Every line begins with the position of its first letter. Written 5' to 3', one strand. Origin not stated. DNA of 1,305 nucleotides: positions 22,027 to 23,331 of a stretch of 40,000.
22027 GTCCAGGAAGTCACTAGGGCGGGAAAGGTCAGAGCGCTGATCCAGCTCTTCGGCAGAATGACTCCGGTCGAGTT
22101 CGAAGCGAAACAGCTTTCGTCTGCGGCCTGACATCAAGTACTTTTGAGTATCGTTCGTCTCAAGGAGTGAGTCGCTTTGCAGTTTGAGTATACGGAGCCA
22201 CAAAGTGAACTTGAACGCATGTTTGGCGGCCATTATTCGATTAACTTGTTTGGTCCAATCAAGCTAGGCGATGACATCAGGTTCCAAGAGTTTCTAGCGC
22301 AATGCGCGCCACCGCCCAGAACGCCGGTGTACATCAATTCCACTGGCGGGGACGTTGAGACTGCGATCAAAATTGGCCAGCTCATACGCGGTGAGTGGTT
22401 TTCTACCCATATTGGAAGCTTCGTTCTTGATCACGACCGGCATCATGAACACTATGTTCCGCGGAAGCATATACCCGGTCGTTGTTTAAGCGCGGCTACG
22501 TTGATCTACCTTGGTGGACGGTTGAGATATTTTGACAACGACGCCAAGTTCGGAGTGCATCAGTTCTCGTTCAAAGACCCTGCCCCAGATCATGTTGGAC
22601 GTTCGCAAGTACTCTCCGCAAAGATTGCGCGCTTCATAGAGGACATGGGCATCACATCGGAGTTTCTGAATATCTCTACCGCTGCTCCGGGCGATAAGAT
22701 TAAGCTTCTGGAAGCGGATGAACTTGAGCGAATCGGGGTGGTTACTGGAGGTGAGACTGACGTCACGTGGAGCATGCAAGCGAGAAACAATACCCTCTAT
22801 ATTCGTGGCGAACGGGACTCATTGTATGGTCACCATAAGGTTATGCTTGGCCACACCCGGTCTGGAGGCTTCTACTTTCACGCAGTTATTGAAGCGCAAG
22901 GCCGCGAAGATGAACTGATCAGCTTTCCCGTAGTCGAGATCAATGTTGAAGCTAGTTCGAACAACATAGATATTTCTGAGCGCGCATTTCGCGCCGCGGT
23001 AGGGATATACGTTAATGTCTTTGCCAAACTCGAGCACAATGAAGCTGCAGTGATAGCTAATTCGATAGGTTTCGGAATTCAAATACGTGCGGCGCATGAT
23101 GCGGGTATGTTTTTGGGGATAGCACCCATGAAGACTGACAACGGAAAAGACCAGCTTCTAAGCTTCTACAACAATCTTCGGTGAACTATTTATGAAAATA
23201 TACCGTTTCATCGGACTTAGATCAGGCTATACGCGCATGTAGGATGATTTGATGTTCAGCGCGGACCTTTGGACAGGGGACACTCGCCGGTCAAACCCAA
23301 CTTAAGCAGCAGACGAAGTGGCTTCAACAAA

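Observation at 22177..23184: Orphan ClpP-fold serine-protease-like protein with an unknown C-terminal half: candidate single-gene phage-exclusion/abortive-infection effector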

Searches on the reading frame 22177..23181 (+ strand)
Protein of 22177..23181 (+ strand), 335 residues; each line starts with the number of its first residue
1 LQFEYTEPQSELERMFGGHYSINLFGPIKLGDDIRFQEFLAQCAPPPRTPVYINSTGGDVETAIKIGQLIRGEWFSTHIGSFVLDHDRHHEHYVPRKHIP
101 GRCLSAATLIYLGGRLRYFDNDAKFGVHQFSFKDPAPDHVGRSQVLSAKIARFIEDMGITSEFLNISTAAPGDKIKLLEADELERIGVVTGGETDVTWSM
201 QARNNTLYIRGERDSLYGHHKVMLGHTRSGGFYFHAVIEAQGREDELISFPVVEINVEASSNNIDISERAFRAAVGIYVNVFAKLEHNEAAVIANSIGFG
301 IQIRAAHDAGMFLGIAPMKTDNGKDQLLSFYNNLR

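Call 4: search_protein_families(library=pfam, proteins=[window:22177-23181:+], max_evalue=10)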
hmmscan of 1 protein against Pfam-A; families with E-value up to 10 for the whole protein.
window:22177-23181:+ (335 aa): 0 families

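Call 5: search_protein_families(library=ncbifam, proteins=[window:22177-23181:+], max_evalue=10)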
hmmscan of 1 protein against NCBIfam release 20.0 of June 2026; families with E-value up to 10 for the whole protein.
window:22177-23181:+ (335 aa): 1 family
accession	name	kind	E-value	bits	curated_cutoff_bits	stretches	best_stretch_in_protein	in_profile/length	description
NF045542.1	Clp_rel_HeadMat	equivalog_domain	0.012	15.5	120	1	39-71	26-59/165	head maturation protease, ClpP-related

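Call 6: search_protein_families(library=padloc, proteins=[window:22177-23181:+], max_evalue=10)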
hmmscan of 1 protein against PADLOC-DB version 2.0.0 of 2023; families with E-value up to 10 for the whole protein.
window:22177-23181:+ (335 aa): 0 families

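Call 7: search_protein_families(library=phrogs, proteins=[window:22177-23181:+], max_evalue=10)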
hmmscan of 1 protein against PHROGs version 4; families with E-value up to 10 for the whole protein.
window:22177-23181:+ (335 aa): 5 families
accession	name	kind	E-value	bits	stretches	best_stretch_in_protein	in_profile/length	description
phrog_1827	-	other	7.8e-07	29.6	2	98-133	86-121/202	ATP-dependent protease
phrog_30575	-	unknown function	0.002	19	1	24-67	39-82/198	-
phrog_26024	-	other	0.003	17.9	1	97-164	93-161/202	protease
phrog_5410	-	other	0.02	15.1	1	98-130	89-121/323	ATP-dependent protease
phrog_1684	-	head and packaging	0.026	15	1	51-71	77-97/284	head maturation protease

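Call 8: find_homologous_proteins(query=window:22177-23181:+)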
Query window:22177-23181:+ (335 aa): 279 proteins with E <= 0.001 among 2880 candidates; the best 120 are listed.
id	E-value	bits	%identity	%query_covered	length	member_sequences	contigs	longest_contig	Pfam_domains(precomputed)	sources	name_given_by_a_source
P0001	6.8e-226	767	100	100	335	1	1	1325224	-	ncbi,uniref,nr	ncbi:hypothetical protein M8997_003945 [Phyllobacterium sp. 21LDTY02-6]|uniref:COG3904 family protei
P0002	2.4e-153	528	69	99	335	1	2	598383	-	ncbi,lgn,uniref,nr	ncbi:hypothetical protein [Phyllobacterium lublinensis]|uniref:COG3904 family protein n=1 Tax=Phyllo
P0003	7.0e-131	455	59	100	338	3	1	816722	-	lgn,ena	-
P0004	5.8e-130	452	60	100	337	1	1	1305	-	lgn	-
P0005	2.0e-127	443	59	100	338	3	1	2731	-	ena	-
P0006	4.8e-127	442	58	100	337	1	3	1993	-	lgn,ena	-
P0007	8.6e-127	441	57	100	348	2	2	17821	-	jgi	jgi:hypothetical protein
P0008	1.0e-126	441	59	100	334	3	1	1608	-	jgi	jgi:hypothetical protein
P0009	2.9e-126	439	59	100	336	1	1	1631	-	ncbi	-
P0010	1.2e-125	437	57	100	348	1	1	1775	-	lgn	-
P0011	7.1e-125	435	57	100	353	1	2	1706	-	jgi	jgi:hypothetical protein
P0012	5.1e-124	432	57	100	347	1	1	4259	-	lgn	-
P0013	5.7e-124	432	56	100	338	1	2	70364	-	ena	-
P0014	1.1e-123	431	58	100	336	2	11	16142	-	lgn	-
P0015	1.4e-123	431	58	100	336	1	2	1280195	-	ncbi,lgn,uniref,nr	ncbi:hypothetical protein [Rhizobium sp. RM]|uniref:COG3904 family protein n=1 Tax=Rhizobium sp. RM 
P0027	2.1e-120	420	56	100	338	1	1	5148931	-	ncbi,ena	-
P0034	5.1e-119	416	55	100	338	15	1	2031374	-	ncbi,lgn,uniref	ncbi:hypothetical protein [Brucella anthropi]|uniref:hypothetical protein n=1 Tax=Brucella anthropi 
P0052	3.2e-117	410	56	99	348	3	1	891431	-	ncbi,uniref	ncbi:hypothetical protein AB6802_04135 [Mesorhizobium sp. RCC_202]|uniref:COG3904 family protein n=1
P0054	5.3e-117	409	54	99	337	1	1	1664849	-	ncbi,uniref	ncbi:hypothetical protein [Brucella pseudintermedia]|uniref:COG3904 family protein n=1 Tax=Brucella 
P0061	2.6e-116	407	54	100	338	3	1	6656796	-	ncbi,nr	ncbi:hypothetical protein [Rhizobium leguminosarum]|nr:hypothetical protein [Rhizobium leguminosarum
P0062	2.7e-116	407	54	100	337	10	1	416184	-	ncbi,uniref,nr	ncbi:hypothetical protein [Rhizobium leguminosarum]|uniref:COG3904 family protein n=1 Tax=Rhizobium 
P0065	5.8e-116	406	54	100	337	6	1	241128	-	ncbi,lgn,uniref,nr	ncbi:COG3904 family protein [Salipiger marinus]|uniref:COG3904 family protein n=1 Tax=Salipiger mari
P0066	8.7e-116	405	55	100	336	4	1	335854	-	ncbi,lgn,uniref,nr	ncbi:hypothetical protein [Ensifer sp. ENS10]|uniref:COG3904 family protein n=1 Tax=Ensifer sp. ENS1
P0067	9.5e-116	405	54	99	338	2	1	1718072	-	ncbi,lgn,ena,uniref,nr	ncbi:hypothetical protein [Rhizobium sp. BK377]|uniref:COG3904 family protein n=1 Tax=Rhizobium sp. 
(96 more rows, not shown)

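Call 9: search_solved_structures(query=window:22177-23181:+, max_evalue=10, show_alignments=2)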
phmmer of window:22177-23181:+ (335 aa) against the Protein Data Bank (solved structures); distinct sequences matched with E-value up to 10: 1.
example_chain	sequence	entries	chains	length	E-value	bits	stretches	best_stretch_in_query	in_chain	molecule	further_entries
7okr_AAA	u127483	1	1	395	1.6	11.3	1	18-75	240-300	Chitinase B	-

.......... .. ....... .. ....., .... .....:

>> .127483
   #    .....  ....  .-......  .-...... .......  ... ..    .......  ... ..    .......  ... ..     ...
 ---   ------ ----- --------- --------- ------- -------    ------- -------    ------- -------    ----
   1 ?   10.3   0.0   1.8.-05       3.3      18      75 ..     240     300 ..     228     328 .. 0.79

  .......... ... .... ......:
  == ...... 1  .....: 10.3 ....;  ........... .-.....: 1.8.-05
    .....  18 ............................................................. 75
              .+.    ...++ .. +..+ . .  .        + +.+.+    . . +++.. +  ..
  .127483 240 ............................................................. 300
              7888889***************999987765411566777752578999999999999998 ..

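Call 17: find_encoding_contigs(protein=P0002, flank=10000, max_places=3)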
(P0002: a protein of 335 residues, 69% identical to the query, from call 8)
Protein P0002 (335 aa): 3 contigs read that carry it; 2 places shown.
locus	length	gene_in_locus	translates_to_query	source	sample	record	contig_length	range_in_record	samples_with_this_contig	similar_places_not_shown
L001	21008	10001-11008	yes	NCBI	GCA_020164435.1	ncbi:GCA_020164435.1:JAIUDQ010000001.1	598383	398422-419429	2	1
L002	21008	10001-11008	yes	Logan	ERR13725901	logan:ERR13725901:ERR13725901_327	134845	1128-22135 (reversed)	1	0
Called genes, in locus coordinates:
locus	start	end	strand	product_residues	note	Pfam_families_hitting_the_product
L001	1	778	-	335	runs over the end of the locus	PF03837:RecT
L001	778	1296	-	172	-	PF05565:Sipho_Gp157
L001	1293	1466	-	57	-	-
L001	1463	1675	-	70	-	-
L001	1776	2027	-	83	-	-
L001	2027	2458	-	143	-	-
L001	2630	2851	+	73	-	-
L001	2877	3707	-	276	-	-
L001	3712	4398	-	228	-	PF01381:HTH_3 (weak), PF13560:HTH_31 (faint), PF00717:Peptidase_S24 (weak)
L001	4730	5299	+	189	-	PF10073:GapR_DNA-bd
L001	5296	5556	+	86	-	-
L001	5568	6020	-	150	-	-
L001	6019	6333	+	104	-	-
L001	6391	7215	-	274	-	PF19658:DUF6161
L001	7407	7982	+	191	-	PF05063:MT-A70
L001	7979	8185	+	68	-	-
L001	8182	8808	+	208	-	PF07120:DUF1376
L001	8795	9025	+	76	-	-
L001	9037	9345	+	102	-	PF01726:LexA_DNA_bind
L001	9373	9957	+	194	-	PF02357:NusG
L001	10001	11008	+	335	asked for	-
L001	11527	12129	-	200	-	PF11181:YflT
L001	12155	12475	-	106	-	-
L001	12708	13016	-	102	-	PF06823:DUF1236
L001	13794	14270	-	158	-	PF00011:HSP20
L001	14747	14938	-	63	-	-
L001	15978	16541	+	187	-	-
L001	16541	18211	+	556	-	PF03354:TerL_ATPase, PF20441:TerL_nuclease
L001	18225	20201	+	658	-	PF04586:Peptidase_S78, PF05065:Phage_capsid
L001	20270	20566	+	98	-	-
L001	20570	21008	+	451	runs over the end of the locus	PF04860:Phage_portal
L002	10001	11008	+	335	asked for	-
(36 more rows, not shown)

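Call 18: find_encoding_contigs(protein=P0034, flank=10000, max_places=3)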
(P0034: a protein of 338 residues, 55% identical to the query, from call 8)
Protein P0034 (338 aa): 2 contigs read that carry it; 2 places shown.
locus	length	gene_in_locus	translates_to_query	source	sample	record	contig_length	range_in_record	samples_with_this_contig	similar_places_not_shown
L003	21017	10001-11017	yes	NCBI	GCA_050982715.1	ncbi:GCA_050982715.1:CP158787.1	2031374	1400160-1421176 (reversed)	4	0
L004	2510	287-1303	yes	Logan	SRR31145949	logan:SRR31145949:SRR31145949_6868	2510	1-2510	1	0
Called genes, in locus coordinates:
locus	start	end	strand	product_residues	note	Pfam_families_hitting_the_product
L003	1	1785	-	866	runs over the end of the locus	PF09327:Phage_Tail_Tip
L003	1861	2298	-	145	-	PF22262:DUF6950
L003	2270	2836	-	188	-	-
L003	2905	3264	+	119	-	-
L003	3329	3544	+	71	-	-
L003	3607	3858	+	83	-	-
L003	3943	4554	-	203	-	-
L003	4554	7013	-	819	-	PF20155:TMP_3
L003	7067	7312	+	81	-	-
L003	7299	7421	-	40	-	-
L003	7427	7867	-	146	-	PF11836:Phage_TAC_11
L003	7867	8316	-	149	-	PF06199:Phage_tail_2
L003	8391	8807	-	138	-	PF11367:Tail_completion_gp17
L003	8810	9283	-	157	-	PF04883:HK97-gp10_like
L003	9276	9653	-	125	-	PF05521:Phage_HCP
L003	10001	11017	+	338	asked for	-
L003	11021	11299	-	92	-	PF05135:Phage_connect_1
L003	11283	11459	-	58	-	-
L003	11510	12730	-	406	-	PF05065:Phage_capsid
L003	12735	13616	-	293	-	PF00574:CLP_protease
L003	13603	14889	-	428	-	PF04860:Phage_portal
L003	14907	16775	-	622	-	PF03354:TerL_ATPase, PF20441:TerL_nuclease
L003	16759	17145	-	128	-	-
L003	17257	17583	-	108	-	-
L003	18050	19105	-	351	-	-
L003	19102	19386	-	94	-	-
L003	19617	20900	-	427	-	PF13481:AAA_25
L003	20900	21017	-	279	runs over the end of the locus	PF23639:DUF7146, PF13362:Toprim_3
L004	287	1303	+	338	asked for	-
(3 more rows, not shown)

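Call 19: find_encoding_contigs(protein=P0065, flank=10000, max_places=3)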
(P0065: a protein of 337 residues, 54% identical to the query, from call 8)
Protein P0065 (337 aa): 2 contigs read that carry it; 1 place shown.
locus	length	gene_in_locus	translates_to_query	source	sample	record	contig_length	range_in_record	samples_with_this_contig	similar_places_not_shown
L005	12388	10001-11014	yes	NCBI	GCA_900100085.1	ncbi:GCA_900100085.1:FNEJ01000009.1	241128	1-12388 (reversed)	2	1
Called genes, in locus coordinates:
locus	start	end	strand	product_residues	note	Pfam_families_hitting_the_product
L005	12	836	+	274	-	PF05067:Mn_catalase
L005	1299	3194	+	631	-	PF02743:dCache_1, PF00512:HisKA, PF02518:HATPase_c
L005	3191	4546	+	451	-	PF00072:Response_reg, PF00158:Sigma54_activat, PF13191:AAA_16 (faint), PF14532:Sigma54_activ_2, PF07728:AAA_5 (faint), PF25601:AAA_lid_14, PF02954:HTH_8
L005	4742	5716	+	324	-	PF16868:NMT1_3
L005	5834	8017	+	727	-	PF06808:DctM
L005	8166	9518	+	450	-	PF03109:ABC1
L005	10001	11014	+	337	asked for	-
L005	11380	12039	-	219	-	-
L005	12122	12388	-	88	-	PF01609:DDE_Tnp_1 (weak), PF13751:DDE_Tnp_1_6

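Call 20: predict_structure(alignment_id=A1)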
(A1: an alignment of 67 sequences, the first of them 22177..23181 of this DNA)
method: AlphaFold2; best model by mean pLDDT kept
length: 335 residues; sequences in the alignment: 67
mean_pLDDT: 92.4   pTM: 0.87
mean pLDDT of the five models: 92.4, 92.0, 91.0, 89.5, 89.5
residues with pLDDT >= 90: 252; 70-90: 79; 50-70: 4; < 50: 0
segments of 3 or more residues with pLDDT < 50: none
pLDDT, mean of each block of 10 residues (from residue 1): 93 80 97 98 93 96 98 96 86 88 96 95 93 78 89 93 88 88 92 93 96 92 96 96 92 88 90 95 97 96 92 94 96 96
secondary structure, 60 per line:
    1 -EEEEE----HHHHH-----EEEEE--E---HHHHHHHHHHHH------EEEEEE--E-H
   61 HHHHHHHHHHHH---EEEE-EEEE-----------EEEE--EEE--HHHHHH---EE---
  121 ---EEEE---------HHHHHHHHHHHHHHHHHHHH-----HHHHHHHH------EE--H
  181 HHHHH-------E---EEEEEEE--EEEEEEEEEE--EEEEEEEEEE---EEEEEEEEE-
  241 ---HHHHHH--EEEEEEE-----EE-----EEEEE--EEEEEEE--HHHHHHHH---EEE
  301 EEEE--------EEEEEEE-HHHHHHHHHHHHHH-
elements in order: E2-6 H11-15 E21-25 H32-43 E50-55 H60-72 E76-79 E81-84 E96-99 E102-104 H107-112 E124-127 H137-156 H162-169 H180-185 E197-203 E206-215 E218-227 E231-239 H244-249 E252-258 E271-275 E278-284 H287-294 E298-304 E313-319 H321-334

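Call 23: fold_search(model_id=the predicted structure, library=pdb)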
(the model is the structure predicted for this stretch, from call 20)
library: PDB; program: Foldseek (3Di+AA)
matches with E <= 10: 1354; with E <= 0.001: 889
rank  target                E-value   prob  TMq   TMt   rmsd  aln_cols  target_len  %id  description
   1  5e0s_E                1.7e-07  1.00  0.32  0.51   7.2       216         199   17  crystal structure of the active form of the proteolytic complex clpP1 and clpP2 (released 2016-02-17)
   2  4u0g_P                2.3e-07  1.00  0.32  0.51   7.3       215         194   19  Crystal Structure of M. tuberculosis ClpP1P2 bound to ADEP and agonist (released 2014-10-08)
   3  5e0s_G                2.7e-07  1.00  0.32  0.51   7.2       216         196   17  crystal structure of the active form of the proteolytic complex clpP1 and clpP2 (released 2016-02-17)
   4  5e0s_a                2.9e-07  1.00  0.32  0.51   7.2       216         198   18  crystal structure of the active form of the proteolytic complex clpP1 and clpP2 (released 2016-02-17)
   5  4u0g_C                3.5e-07  1.00  0.32  0.50   7.3       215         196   19  Crystal Structure of M. tuberculosis ClpP1P2 bound to ADEP and agonist (released 2014-10-08)
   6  5e0s_B                3.9e-07  1.00  0.32  0.50   7.2       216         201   18  crystal structure of the active form of the proteolytic complex clpP1 and clpP2 (released 2016-02-17)
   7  4u0g_A                3.9e-07  1.00  0.32  0.50   7.3       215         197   19  Crystal Structure of M. tuberculosis ClpP1P2 bound to ADEP and agonist (released 2014-10-08)
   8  8szn_b                4.2e-07  1.00  0.37  0.60   5.3       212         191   16  Crystal structure of Neisseria meningitidis ClpP protease in complex with phosphine oxide compound ACP6-12 (released 2024-09-18)
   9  6hwm_E                4.7e-07  1.00  0.36  0.57   3.8       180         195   21  Structure of Thermus thermophilus ClpP in complex with bortezomib (released 2019-09-18)
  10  6iw7_J                4.7e-07  1.00  0.34  0.54   6.7       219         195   18  structural insights into Mycobacterium tuberculosis ClpP1P2 inhibition by Cediranib: implications for developing antim (released 2020-01-01)
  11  6iw7_E                4.7e-07  1.00  0.34  0.54   6.6       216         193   18  structural insights into Mycobacterium tuberculosis ClpP1P2 inhibition by Cediranib: implications for developing antim (released 2020-01-01)
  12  4u0g_B                5.0e-07  1.00  0.32  0.50   7.4       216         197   18  Crystal Structure of M. tuberculosis ClpP1P2 bound to ADEP and agonist (released 2014-10-08)
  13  6hwm_F                5.3e-07  1.00  0.36  0.59   3.8       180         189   21  Structure of Thermus thermophilus ClpP in complex with bortezomib (released 2019-09-18)
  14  4u0g_D                5.3e-07  1.00  0.32  0.50   7.3       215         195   19  Crystal Structure of M. tuberculosis ClpP1P2 bound to ADEP and agonist (released 2014-10-08)
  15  9if4_J                5.6e-07  1.00  0.32  0.53   6.0       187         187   18  Structure of the Mycobacterium Tuberculosis ClpC1P1P2 complex bound to the activator Bz-Leu-Leu (released 2025-08-27)
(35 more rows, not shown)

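Call 24: find_encoding_contigs(protein=P0015, flank=10000, max_places=2)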
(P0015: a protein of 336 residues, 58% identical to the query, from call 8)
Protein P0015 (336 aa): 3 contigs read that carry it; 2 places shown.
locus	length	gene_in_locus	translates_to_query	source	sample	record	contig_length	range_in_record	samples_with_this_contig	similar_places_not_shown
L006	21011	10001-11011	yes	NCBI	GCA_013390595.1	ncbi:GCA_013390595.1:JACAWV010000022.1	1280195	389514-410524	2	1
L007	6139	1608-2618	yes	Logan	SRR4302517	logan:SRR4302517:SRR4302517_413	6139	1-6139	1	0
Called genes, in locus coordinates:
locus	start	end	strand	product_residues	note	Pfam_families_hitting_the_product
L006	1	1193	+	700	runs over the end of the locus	PF02518:HATPase_c, PF00204:DNA_gyraseB, PF01751:Toprim, PF00986:DNA_gyraseB_C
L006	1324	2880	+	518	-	PF13091:PLDc_2, PF00614:PLDc (faint), PF13091:PLDc_2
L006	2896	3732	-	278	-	PF00072:Response_reg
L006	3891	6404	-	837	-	PF01266:DAO, PF13738:Pyr_redox_3 (faint), PF16350:FAO_M, PF01571:GCV_T, PF08669:GCV_T_C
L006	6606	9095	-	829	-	PF00924:MS_channel_2nd, PF21082:MS_channel_3rd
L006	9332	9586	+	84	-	PF04226:Transgly_assoc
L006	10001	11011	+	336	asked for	-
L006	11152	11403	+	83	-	-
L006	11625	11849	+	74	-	-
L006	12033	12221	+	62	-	-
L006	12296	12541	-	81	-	-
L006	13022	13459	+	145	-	PF05232:BTP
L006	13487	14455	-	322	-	PF03403:PAF-AH_p_II (weak), PF01738:DLH (faint), PF12146:Hydrolase_4 (weak), PF00326:Peptidase_S9 (weak)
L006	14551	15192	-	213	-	PF03886:ABC_trans_aux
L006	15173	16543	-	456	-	PF02470:MlaD, PF06103:DUF948 (faint), PF20072:DUF6468 (faint), PF28544:Helical_needle (weak)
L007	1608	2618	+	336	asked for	-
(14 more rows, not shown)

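Call 25: find_encoding_contigs(protein=P0061, flank=10000, max_places=2)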
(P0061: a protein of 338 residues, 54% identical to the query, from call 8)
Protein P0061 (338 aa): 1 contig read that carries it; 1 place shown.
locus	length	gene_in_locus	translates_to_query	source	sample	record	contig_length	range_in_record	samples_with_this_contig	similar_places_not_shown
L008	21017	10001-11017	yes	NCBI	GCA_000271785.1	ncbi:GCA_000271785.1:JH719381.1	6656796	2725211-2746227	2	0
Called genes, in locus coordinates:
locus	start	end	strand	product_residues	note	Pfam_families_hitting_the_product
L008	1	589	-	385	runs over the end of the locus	PF25917:BSH_RND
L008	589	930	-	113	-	PF11742:DUF3302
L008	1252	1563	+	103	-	-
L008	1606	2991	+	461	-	PF11737:DUF3300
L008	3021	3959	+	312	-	PF11453:DUF2950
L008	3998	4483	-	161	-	PF01928:CYTH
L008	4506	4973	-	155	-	-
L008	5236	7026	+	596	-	-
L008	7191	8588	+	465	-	PF20172:DUF6538 (weak)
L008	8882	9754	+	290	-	-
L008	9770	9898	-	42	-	-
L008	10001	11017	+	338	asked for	-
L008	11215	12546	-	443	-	-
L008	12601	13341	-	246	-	-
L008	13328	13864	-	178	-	-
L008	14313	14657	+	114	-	-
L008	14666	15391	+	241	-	-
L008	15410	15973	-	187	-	PF00239:Resolvase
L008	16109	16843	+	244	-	-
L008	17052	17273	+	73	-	-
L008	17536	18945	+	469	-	PF24389:ORC-CDC6-like (faint)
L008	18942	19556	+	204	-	-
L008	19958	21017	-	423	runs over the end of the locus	PF20703:nSTAND1, PF01637:ATPase_2, PF13191:AAA_16, PF00004:AAA (weak), PF13401:AAA_22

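Call 30: search_dna_similar(query=window:22177-23181:+, collection=phages, mode=protein, max_evalue=0.001, max_rows=30)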
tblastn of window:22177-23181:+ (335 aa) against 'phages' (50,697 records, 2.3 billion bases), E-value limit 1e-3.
Records with a match: 4; places in all: 4; records where one place covers at least 80% of the query: 0.
Best place of each record, by identity: <60% 4.
By first word of the organism name: Agrobacterium 4.
By host as written in the record: Agrobacterium tumefaciens C58 4.
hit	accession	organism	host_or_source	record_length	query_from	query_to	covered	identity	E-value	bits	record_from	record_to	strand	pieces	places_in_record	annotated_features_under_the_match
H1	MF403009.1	Agrobacterium phage Atu_ph08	Agrobacterium tumefaciens C58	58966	22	189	50%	27.9%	5e-7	57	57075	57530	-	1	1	putative periplasmic protein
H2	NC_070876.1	Agrobacterium phage Atu_ph08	Agrobacterium tumefaciens C58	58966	22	189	50%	27.9%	5e-7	57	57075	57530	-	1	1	putative periplasmic protein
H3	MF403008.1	Agrobacterium phage Atu_ph07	Agrobacterium tumefaciens C58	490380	18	198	54%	22.5%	2e-4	49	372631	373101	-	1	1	hypothetical protein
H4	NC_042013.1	Agrobacterium phage Atu_ph07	Agrobacterium tumefaciens C58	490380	18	198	54%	22.5%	2e-4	49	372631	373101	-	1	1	hypothetical protein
